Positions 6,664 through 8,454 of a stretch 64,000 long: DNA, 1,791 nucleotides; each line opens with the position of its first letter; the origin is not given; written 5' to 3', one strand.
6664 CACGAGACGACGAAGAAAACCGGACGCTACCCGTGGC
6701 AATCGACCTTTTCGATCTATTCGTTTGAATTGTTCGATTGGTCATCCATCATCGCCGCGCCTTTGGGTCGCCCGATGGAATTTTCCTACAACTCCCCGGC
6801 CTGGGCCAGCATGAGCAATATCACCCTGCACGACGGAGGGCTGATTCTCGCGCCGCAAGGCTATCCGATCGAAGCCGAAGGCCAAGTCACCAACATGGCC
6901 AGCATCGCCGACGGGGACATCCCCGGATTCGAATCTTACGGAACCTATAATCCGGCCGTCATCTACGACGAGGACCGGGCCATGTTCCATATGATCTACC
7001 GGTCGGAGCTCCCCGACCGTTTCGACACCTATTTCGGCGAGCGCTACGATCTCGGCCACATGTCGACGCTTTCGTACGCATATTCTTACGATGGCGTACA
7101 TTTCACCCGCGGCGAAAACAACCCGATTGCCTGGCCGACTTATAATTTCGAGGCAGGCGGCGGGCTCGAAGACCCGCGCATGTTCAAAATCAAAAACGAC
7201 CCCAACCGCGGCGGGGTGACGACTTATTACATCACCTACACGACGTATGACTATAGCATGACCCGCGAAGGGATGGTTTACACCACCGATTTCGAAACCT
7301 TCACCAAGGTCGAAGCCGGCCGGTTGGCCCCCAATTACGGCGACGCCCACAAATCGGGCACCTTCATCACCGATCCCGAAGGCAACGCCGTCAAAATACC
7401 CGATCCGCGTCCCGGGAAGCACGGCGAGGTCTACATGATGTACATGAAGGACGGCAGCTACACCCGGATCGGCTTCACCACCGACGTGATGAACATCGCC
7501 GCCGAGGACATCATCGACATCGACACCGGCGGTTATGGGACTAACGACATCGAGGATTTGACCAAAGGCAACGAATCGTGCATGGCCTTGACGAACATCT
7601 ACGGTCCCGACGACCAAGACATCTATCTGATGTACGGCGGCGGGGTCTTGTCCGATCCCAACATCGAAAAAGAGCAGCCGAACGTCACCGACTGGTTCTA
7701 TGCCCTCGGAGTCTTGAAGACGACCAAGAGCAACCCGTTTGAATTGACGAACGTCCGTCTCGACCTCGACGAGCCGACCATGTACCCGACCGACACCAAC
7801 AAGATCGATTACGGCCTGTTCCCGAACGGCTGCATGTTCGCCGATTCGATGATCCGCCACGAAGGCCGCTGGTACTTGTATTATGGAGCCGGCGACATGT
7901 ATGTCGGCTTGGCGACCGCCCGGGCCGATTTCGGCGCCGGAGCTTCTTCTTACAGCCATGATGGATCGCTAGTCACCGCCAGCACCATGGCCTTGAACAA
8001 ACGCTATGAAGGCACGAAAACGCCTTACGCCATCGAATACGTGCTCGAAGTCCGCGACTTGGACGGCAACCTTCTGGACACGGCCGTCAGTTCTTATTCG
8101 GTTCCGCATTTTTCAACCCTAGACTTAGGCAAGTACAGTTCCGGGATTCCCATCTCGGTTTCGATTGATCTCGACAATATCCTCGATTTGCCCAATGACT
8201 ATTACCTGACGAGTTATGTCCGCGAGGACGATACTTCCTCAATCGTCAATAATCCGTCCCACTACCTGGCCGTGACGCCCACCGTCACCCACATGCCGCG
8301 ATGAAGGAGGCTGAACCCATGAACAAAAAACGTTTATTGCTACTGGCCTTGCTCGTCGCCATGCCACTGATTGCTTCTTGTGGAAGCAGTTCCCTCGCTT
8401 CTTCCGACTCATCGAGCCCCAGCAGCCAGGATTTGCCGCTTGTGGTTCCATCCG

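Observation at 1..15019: Monoderm mannan/beta-mannoside utilisation locus combining GH125, a secreted CBM32-GH130 and a cytoplasmic DUF1861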

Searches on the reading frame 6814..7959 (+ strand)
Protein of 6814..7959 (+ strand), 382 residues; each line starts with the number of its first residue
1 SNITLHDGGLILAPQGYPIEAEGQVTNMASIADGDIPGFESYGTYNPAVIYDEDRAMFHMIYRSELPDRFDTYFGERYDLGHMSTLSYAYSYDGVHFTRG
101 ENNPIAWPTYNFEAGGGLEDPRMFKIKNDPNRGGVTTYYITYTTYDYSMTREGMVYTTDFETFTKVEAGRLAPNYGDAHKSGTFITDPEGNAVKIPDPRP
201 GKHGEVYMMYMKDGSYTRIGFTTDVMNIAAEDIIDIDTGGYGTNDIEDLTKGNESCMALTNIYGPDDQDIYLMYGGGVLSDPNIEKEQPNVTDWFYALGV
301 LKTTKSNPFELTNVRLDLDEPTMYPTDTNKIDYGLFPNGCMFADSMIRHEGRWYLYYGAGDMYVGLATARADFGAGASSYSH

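Call 51: search_protein_representatives(protein=window:6814-7959:+)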
Query: 382 residues. Proteins with E-value up to 0.001 (for the whole library): 203; up to 1e-10: 22; up to 1e-30: 3. The best 150 are listed.
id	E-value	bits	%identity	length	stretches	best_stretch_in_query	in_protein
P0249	2.3e-207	705.4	81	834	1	1-381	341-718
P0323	9.3e-126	436.6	58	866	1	1-380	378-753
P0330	2.3e-46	175.2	80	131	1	284-381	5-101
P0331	4.2e-25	105.2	35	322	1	35-372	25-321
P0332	3.5e-23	98.9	42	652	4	37-185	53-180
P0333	1.7e-22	96.6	78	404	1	1-64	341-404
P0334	3.4e-20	89.1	36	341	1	37-371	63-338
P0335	4.7e-19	85.3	34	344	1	36-370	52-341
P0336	1.7e-18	83.5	69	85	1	152-217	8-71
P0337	2.4e-18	83.0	36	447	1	39-371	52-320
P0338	1.2e-16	77.4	39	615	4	39-149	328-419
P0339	9.1e-15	71.2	37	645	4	39-165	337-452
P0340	2.1e-14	70.0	45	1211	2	37-167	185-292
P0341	2.4e-14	69.8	48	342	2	36-146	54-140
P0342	4.2e-14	69.0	37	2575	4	31-232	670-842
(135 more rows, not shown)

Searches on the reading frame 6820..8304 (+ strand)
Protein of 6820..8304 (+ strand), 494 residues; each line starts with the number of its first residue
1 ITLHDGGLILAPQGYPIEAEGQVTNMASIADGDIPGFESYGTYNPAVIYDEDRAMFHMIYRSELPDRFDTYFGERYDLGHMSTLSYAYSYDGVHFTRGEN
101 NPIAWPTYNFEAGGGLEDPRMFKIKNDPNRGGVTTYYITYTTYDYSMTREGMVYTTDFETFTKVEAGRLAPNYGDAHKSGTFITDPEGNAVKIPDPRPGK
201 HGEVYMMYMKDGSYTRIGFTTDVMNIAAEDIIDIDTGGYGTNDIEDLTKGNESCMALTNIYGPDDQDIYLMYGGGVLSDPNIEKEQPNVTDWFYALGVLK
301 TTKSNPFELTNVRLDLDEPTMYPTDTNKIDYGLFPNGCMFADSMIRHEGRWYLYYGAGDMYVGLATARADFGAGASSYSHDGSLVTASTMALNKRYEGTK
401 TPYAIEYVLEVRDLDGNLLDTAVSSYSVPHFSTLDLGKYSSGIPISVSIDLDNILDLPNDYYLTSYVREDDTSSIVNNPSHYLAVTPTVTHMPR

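Call 8: search_solved_structures(query=window:6820-8304:+, max_evalue=1, show_alignments=5)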
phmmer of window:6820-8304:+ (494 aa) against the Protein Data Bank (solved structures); distinct sequences matched with E-value up to 1: 13.
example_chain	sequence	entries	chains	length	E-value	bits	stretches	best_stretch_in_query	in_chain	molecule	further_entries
3taw_A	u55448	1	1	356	4.2e-13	52.2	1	36-367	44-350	Hypothetical glycoside hydrolase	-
5a7v_B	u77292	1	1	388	7.4e-13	51.4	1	28-367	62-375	PUTATIVE GLYCOSIDASE PH117-RELATED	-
5a7v_A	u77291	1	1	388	7.5e-13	51.4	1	28-367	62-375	PUTATIVE GLYCOSIDASE PH117-RELATED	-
3r67_A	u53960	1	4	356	9.6e-12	47.7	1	33-365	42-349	putative Glycosidase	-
3qc2_A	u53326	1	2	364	5.5e-11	45.2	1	34-366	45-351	glycosyl hydrolase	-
7fip_A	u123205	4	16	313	2.1e-08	36.7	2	37-127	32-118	Beta-1,2-mannobiose phosphorylase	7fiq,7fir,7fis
4onz_A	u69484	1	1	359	6.7e-08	35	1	37-366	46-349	putative glycoside hydrolase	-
9fj8_A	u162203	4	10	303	6.8e-06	28.4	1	38-125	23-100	1,2-beta-oligomannan phosphorylase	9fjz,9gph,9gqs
3cmt_A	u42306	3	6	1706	0.0031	19.7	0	70-146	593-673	Protein recA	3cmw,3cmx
3cmv_A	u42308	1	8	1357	0.019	17.1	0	70-146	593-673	Protein recA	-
9eqq_A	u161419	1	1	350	0.097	14.7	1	67-163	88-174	Uhgb_MS mannoside synthase from an unknown human gut bacterium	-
9erg_A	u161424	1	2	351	0.098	14.7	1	67-163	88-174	Uhgb_MS mannoside synthase from an unknown human gut bacterium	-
9erh_A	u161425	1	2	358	0.1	14.6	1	67-163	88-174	Uhgb_MS mannoside synthase from an unknown human gut bacterium in complex with 1,2-beta-ma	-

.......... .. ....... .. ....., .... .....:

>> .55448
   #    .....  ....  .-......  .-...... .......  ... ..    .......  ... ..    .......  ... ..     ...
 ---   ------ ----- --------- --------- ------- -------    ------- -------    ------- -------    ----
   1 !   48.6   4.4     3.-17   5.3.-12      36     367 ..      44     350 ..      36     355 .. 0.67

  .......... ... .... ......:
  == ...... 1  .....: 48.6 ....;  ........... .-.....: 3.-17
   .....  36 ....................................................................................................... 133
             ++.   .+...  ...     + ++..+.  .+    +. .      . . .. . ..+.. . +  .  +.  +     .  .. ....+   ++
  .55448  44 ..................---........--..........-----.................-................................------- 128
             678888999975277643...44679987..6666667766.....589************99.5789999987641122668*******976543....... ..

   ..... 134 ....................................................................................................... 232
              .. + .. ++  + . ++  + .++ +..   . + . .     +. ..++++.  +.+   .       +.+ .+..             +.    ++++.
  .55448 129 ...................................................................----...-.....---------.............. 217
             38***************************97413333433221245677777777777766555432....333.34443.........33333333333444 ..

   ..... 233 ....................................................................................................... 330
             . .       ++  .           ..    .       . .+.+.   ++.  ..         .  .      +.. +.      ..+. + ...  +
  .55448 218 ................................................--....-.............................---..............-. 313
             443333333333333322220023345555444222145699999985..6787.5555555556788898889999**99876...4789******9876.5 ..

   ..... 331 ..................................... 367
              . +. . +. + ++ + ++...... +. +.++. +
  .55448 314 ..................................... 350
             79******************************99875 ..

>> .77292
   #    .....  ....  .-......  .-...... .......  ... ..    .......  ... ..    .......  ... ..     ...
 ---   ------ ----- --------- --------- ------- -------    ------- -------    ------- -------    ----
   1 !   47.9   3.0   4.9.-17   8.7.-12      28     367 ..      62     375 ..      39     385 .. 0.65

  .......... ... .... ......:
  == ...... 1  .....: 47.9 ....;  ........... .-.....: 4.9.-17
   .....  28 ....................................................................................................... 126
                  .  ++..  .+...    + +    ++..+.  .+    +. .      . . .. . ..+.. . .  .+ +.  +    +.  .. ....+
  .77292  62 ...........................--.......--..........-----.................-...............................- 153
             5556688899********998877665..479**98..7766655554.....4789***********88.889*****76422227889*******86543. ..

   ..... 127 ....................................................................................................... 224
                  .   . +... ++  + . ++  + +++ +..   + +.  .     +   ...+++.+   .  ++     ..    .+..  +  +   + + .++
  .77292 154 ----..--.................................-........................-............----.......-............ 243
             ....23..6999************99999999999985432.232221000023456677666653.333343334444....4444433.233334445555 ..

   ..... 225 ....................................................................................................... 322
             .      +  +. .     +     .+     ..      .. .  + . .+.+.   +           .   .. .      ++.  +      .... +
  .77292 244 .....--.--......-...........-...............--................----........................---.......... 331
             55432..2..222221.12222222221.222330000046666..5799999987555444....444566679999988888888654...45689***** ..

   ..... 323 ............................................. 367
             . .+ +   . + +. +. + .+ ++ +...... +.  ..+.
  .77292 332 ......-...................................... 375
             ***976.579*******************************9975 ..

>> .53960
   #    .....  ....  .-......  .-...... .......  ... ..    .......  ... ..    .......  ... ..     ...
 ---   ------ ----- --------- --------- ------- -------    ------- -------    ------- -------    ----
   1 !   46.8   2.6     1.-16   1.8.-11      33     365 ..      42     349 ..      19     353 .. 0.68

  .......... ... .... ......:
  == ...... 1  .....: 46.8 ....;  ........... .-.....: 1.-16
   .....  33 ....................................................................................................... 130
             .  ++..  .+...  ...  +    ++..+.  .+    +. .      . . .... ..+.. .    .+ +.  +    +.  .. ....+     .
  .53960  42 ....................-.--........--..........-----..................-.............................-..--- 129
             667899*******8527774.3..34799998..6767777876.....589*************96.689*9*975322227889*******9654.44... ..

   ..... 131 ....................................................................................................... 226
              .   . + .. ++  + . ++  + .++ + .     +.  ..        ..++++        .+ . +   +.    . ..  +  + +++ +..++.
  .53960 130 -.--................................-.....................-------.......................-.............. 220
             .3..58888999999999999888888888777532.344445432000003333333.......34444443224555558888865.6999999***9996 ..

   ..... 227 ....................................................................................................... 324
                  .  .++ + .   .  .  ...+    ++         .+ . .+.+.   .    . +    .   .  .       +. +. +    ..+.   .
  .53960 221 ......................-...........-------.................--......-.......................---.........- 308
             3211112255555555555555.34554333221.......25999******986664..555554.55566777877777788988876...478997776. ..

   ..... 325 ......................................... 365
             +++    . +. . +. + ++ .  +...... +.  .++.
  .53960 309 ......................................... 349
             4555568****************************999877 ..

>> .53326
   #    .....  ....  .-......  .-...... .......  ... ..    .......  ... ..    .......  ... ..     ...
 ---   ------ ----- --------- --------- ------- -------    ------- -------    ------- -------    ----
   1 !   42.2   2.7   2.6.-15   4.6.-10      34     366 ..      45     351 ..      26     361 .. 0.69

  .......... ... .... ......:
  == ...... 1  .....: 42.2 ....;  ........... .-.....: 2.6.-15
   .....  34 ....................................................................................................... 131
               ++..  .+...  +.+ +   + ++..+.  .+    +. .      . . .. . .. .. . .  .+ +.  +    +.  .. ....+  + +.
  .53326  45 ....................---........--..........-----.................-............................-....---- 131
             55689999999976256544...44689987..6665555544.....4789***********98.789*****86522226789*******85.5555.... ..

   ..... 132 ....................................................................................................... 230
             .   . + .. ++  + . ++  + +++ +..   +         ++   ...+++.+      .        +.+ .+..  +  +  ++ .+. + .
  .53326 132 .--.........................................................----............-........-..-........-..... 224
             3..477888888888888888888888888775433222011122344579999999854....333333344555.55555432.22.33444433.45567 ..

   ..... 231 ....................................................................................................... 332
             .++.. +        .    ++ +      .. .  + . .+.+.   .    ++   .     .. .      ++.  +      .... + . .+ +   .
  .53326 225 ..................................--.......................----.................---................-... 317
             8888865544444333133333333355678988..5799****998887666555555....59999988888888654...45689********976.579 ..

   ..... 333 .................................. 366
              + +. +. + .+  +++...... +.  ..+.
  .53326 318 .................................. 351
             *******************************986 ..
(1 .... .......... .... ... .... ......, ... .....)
